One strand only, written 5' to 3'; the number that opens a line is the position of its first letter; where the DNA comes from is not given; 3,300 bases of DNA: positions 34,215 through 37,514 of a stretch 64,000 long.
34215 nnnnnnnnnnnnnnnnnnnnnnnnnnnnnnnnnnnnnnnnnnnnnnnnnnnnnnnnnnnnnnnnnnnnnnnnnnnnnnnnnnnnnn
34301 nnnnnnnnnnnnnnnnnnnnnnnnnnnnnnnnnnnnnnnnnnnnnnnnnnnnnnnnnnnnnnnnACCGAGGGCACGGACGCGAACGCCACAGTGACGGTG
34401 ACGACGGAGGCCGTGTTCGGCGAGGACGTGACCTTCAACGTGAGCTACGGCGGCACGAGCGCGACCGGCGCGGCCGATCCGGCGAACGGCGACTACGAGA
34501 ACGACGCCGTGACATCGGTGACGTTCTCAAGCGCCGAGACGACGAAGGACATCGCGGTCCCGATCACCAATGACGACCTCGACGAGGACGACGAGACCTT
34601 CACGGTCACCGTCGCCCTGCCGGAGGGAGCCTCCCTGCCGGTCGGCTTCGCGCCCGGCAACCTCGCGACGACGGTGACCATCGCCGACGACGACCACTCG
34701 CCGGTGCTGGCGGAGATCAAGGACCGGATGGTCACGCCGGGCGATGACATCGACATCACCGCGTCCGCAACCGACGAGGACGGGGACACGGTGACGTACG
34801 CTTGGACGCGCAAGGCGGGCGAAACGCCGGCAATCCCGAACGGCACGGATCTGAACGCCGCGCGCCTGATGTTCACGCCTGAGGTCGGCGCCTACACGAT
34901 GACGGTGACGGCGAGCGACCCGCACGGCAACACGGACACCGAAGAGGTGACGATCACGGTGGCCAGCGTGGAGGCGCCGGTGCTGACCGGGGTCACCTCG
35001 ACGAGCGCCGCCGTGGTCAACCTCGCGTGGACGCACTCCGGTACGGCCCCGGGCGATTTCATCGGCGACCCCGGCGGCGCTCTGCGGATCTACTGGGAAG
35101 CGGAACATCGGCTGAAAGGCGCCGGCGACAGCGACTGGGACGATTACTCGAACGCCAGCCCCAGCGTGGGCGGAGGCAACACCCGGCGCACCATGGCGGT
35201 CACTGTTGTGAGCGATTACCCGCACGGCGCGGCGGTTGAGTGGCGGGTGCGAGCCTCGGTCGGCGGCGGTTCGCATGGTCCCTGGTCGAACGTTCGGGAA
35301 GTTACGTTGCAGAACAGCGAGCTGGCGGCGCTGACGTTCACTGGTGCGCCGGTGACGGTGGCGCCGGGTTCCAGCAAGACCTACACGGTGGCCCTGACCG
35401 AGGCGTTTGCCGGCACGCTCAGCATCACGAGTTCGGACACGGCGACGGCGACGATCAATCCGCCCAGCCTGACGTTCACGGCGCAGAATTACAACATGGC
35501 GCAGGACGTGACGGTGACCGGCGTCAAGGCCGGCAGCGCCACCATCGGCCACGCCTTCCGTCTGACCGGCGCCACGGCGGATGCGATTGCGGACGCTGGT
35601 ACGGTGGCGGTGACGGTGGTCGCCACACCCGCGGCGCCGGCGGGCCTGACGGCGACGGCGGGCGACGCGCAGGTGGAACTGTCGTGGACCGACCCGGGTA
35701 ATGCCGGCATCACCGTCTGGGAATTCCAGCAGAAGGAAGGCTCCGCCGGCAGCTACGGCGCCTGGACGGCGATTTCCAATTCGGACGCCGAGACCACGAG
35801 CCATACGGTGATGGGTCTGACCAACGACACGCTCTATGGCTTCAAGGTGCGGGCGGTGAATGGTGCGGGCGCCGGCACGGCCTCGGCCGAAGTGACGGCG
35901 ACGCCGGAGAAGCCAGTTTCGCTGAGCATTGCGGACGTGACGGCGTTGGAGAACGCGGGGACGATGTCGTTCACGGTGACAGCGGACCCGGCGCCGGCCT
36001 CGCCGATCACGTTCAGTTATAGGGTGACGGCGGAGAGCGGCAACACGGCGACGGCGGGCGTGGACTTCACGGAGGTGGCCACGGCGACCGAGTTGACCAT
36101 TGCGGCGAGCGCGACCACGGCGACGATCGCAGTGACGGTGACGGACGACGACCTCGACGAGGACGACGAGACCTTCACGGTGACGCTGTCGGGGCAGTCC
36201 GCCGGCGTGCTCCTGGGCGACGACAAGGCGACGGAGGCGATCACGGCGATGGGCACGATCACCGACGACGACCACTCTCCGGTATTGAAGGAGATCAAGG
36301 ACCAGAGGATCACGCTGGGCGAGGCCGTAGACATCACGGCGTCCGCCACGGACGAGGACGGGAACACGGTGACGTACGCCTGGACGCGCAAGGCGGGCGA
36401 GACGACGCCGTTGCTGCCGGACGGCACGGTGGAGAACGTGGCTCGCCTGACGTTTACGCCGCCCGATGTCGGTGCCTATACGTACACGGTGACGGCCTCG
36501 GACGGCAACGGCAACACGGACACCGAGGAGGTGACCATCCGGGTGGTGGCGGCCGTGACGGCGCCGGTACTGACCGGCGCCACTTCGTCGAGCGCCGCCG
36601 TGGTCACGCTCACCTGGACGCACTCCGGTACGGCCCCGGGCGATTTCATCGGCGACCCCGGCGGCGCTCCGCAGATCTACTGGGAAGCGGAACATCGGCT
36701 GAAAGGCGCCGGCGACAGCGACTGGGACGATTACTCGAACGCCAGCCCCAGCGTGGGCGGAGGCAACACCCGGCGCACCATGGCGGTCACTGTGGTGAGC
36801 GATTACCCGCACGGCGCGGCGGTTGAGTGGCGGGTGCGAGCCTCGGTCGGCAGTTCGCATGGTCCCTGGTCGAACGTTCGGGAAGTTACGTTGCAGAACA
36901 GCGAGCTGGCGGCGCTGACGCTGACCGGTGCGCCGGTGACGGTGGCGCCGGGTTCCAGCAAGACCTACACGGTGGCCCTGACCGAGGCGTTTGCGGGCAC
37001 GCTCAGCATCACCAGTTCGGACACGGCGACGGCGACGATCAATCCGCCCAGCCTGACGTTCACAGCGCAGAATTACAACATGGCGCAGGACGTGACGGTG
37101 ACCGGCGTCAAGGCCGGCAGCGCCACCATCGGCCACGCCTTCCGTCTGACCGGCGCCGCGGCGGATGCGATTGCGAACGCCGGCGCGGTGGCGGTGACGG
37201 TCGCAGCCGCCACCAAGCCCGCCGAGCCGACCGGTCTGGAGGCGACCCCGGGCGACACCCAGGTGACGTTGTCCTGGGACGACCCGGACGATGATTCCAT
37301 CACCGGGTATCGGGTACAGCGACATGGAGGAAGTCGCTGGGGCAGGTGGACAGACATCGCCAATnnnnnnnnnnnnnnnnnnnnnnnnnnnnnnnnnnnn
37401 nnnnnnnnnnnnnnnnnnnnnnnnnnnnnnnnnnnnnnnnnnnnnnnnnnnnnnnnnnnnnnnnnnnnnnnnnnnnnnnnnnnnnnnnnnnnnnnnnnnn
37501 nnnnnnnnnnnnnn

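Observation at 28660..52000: Recurrent ~115-aa 'two-cysteine' module (PC(K/A)V...(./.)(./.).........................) occurring six times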

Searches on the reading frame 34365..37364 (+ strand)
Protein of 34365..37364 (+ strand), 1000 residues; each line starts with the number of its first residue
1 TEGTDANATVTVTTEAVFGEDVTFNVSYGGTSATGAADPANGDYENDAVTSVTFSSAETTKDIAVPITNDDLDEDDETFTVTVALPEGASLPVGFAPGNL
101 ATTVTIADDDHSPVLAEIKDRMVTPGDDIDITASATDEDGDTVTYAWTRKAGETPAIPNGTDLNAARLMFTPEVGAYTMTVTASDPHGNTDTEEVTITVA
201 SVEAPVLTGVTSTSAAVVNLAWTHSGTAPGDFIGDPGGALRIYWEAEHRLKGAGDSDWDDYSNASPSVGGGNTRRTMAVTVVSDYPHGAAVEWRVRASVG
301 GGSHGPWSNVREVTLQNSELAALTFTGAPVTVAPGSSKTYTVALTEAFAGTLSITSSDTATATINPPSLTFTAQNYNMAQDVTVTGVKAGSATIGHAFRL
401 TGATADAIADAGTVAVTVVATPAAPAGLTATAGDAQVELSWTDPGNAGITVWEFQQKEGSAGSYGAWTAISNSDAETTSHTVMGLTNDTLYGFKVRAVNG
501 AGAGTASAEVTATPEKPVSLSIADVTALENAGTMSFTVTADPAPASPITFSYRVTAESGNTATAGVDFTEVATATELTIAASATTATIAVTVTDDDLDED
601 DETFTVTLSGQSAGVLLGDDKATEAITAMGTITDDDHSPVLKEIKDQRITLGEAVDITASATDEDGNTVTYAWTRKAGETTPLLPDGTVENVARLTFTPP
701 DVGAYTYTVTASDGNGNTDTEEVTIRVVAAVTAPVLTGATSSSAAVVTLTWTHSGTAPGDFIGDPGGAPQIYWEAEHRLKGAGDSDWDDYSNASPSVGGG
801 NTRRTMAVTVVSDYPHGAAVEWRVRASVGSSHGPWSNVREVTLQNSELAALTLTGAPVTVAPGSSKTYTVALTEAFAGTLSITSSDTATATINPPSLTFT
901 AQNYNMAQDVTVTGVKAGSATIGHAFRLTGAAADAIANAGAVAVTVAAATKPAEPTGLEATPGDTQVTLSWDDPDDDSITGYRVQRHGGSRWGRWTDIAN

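Call 11: search_protein_families(library=pfam, max_evalue=0.001, proteins=[window:34365-37364:+])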
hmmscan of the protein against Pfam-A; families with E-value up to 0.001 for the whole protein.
window:34365-37364:+ (1000 aa): 11 families
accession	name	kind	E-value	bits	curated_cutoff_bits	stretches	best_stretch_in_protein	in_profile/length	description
PF22352.2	K319L-like_PKD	-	6.4e-21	74.6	27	2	645-727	3-84/84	K319L-like, PKD domain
PF03160.20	Calx-beta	-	3.2e-20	72.7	27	2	519-616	9-102/119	Calx-beta domain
PF05345.18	He_PIG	-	6.9e-13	49.3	24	2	113-200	2-96/96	Putative Ig domain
PF00041.27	fn3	-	7.2e-13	49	25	1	424-512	2-83/84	Fibronectin type III domain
PF17963.7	Big_9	-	1.1e-11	45.9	23.6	2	639-725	4-88/89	Bacterial Ig domain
PF00801.26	PKD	-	3.3e-11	43.5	23.5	2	650-720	12-74/80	PKD domain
PF18911.6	PKD_4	-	2e-08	34.6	27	2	637-727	2-85/85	PKD domain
PF25059.1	FN3_DSCAM-DSCAML_C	-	6.8e-05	23.6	39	1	445-512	16-79/89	DSCAM/DSCAML C-terminal Fn3-like domain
PF20164.4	GspA_SrpA_N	-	0.00027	21.7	27.4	0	636-727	29-111/117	GspA/SrpA SigLec-like domain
PF17766.7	fn3_6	-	0.00057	20.5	26.4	0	351-390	36-75/99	Fibronectin type-III domain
PF02753.23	PapD_C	-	0.00073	20.2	22.8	0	852-880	22-50/63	Pili assembly chaperone PapD, C-terminal domain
